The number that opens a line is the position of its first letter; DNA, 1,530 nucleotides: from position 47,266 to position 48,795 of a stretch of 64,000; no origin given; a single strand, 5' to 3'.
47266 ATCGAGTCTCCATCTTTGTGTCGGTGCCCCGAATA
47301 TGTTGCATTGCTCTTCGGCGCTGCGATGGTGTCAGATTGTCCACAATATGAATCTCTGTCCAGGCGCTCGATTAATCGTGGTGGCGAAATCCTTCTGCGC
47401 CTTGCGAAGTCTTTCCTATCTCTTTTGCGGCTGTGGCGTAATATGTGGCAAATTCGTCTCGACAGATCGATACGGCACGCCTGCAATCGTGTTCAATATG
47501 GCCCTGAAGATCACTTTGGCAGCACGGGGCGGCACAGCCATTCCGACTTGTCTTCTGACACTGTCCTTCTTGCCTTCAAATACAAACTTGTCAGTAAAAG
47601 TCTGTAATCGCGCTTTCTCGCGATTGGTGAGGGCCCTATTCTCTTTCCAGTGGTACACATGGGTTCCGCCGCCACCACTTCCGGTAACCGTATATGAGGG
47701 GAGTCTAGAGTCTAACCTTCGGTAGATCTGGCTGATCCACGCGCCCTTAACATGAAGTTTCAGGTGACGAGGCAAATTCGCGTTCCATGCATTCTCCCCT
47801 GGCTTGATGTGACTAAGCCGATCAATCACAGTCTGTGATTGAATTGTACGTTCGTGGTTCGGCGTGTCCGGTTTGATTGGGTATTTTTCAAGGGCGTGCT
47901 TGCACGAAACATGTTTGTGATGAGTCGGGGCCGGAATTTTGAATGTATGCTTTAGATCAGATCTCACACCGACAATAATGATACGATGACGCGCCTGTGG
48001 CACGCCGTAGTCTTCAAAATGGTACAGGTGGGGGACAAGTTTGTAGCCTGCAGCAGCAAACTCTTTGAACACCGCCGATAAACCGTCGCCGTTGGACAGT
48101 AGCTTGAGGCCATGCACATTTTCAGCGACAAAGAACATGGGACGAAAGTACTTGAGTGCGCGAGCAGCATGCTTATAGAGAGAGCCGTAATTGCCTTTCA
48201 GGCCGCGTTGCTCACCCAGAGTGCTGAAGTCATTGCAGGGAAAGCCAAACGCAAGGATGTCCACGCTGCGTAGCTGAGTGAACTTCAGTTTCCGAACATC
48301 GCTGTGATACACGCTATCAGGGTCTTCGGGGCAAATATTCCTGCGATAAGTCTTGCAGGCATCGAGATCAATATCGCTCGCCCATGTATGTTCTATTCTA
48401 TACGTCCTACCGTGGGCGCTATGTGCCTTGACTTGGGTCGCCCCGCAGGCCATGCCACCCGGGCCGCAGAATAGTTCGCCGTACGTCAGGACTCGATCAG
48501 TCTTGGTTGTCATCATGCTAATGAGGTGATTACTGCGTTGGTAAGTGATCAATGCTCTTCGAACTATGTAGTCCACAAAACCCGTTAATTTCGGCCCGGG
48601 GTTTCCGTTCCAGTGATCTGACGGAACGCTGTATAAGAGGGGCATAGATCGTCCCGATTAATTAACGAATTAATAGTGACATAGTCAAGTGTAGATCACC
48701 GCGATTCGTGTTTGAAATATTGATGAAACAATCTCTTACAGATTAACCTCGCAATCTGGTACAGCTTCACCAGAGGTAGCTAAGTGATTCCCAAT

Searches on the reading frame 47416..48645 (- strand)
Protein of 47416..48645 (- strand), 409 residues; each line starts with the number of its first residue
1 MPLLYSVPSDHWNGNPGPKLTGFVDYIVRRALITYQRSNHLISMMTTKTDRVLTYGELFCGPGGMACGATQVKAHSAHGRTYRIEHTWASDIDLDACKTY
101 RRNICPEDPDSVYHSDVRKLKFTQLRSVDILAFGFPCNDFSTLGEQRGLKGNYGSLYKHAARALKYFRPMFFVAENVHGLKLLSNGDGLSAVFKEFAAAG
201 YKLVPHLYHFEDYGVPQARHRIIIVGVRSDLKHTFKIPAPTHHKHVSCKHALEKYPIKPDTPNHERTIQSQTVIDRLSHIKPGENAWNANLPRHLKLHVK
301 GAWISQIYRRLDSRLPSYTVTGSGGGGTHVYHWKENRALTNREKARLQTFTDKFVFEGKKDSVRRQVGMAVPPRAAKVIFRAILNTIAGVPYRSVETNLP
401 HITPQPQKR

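Call 19: search_protein_families(library=pfam, proteins=[window:47416-48645:-], max_evalue=0.001)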
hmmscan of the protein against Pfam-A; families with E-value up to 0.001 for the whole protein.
window:47416-48645:- (409 aa): 1 family
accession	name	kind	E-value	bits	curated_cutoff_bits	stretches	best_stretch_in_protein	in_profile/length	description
PF00145.23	DNA_methylase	-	1.1e-67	229.3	22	1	55-384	3-323/324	C-5 cytosine-specific DNA methylase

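Call 49: search_protein_families(library=padloc, proteins=[window:47416-48645:-], max_evalue=0.00001)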
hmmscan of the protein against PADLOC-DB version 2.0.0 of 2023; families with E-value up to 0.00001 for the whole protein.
window:47416-48645:- (409 aa): 58 families (the best 25 are shown)
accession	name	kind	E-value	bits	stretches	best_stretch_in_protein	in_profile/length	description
PDLC03378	MTase_II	-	1.9e-108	360.8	1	54-397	4-340/344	Type II methyltransferase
PDLC03234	MTase_II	-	4.4e-63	211.8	2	56-256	8-203/375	Type II methyltransferase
PDLC03272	MTase_II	-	3.3e-61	205.6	1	40-390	62-393/407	Type II methyltransferase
PDLC00031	DruM2|DruM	-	1.8e-53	179.9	2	56-256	15-200/361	DNA cytosine methylase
PDLC00026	DruM2|DruM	-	2.9e-51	173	1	57-395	9-326/336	DNA cytosine methylase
PDLC00027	DruM2|DruM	-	3.2e-49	166.2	2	57-260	16-204/361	DNA cytosine methylase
PDLC03326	MTase_II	-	2.7e-47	159.9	2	57-289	9-226/412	Type II methyltransferase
PDLC03307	MTase_II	-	5.6e-47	158.8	2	192-388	154-370/382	Type II methyltransferase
PDLC00033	DruM2|DruM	-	9.3e-47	158.1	1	47-386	16-363/368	DNA cytosine methylase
PDLC03223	MTase_II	-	8e-45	151.2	2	262-386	343-465/469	Type II methyltransferase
PDLC03237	MTase_II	-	5.1e-40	135.2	2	53-237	794-978/1036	Type II methyltransferase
PDLC02649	DrmMII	-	5.7e-36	122.4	2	100-256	88-248/422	DrmMII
PDLC02656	DrmMII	-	2.7e-31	107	2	50-244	5-217/491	DrmMII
PDLC00029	DruM2|DruM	-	6.2e-31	106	2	84-244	26-182/329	DNA cytosine methylase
PDLC02648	DrmMII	-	7.9e-31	105.4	2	277-390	334-454/468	DrmMII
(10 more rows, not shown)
